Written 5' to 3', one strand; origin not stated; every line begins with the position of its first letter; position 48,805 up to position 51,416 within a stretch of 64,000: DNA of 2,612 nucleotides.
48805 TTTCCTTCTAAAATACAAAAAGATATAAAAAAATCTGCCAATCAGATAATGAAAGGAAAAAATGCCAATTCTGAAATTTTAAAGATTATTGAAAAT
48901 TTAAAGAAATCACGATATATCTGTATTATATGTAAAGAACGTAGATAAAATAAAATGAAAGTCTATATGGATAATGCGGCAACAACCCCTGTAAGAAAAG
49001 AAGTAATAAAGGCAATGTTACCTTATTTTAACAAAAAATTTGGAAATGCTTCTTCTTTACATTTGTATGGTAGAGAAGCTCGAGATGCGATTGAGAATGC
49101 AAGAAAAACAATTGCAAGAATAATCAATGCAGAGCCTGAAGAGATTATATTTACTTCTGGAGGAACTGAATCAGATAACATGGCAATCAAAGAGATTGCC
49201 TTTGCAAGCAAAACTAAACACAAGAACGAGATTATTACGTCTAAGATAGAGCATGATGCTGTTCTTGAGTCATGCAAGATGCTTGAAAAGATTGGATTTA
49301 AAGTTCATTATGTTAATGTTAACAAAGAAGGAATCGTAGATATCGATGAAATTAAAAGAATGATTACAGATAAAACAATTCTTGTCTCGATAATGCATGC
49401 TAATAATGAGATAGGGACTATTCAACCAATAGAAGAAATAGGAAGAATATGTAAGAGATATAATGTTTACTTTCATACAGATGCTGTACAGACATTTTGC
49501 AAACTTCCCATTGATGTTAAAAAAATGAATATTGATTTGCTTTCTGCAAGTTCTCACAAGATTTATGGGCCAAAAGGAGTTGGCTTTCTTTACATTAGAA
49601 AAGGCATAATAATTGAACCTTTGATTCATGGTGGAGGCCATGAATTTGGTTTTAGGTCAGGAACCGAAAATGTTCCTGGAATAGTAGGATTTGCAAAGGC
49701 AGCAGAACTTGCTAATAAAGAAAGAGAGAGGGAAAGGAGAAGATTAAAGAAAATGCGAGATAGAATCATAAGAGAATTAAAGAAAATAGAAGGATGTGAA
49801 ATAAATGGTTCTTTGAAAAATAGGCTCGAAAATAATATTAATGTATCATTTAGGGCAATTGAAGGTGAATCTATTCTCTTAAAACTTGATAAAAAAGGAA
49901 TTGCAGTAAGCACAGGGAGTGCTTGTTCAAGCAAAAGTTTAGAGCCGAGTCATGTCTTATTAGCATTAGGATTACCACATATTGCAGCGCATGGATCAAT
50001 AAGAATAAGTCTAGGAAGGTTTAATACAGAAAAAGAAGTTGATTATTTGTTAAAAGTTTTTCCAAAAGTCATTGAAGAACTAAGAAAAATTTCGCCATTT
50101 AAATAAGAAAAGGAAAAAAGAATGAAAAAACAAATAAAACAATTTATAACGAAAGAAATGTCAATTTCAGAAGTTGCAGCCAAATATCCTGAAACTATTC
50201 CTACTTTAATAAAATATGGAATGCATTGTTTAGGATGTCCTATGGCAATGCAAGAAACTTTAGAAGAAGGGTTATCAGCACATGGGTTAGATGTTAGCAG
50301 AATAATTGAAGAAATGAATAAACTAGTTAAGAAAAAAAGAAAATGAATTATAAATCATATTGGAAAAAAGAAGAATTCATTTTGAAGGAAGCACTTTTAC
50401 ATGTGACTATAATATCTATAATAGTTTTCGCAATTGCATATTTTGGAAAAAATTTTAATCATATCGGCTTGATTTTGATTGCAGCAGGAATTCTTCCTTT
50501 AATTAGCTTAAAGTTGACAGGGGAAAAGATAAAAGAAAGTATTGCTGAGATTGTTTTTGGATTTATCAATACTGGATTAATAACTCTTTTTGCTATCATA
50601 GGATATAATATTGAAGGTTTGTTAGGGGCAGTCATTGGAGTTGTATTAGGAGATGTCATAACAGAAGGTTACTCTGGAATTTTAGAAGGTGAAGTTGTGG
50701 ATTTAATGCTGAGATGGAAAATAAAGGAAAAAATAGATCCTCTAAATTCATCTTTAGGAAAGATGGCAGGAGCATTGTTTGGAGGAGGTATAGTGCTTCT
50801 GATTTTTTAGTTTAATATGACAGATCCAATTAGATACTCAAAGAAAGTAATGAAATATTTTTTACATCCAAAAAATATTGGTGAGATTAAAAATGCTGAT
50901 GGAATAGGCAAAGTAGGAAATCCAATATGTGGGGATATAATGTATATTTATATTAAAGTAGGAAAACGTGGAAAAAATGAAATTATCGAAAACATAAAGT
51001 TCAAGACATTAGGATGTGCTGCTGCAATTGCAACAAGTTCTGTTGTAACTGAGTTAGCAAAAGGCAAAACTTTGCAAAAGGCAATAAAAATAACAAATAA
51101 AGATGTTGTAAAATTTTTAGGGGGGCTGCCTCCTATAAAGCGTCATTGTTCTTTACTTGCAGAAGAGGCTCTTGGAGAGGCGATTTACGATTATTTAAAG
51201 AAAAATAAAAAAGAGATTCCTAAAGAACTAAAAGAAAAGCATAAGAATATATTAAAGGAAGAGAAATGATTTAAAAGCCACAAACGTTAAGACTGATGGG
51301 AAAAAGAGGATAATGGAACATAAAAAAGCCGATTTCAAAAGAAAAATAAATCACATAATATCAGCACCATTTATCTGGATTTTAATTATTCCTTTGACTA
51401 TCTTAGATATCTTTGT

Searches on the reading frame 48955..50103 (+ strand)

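Call 94: search_protein_families(library=pfam, proteins=[window:48955-50103:+], max_evalue=0.001)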
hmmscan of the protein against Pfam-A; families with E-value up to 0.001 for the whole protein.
window:48955-50103:+ (383 aa): 4 families
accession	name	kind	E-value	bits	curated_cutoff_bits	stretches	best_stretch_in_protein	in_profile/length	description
PF00266.25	Aminotran_5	-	1e-99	334.5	21.5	1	3-365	1-371/371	Aminotransferase class-V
PF00155.27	Aminotran_1_2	-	1.9e-11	44.2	19.7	1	15-366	20-358/361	Aminotransferase class I and II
PF01041.23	DegT_DnrJ_EryC1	-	4.7e-07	29.8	19.8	1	65-181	43-150/360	DegT/DnrJ/EryC1/StrS aminotransferase family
PF01212.27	Beta_elim_lyase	-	2e-06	27.8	27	1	51-177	39-169/288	Beta-eliminating lyase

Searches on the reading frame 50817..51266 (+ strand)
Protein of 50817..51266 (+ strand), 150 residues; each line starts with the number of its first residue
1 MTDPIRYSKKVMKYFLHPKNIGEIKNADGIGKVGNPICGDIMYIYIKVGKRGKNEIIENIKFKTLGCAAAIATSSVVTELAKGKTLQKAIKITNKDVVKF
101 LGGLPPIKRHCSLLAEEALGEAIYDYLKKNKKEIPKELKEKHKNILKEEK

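Call 94: search_protein_families(library=pfam, proteins=[window:50817-51266:+], max_evalue=0.001)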
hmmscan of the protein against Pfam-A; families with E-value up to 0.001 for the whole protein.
window:50817-51266:+ (150 aa): 1 family
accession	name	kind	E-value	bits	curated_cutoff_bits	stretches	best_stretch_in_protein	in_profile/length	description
PF01592.21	NifU_N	-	2.6e-43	147.6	22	1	7-132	2-126/127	NifU-like N terminal domain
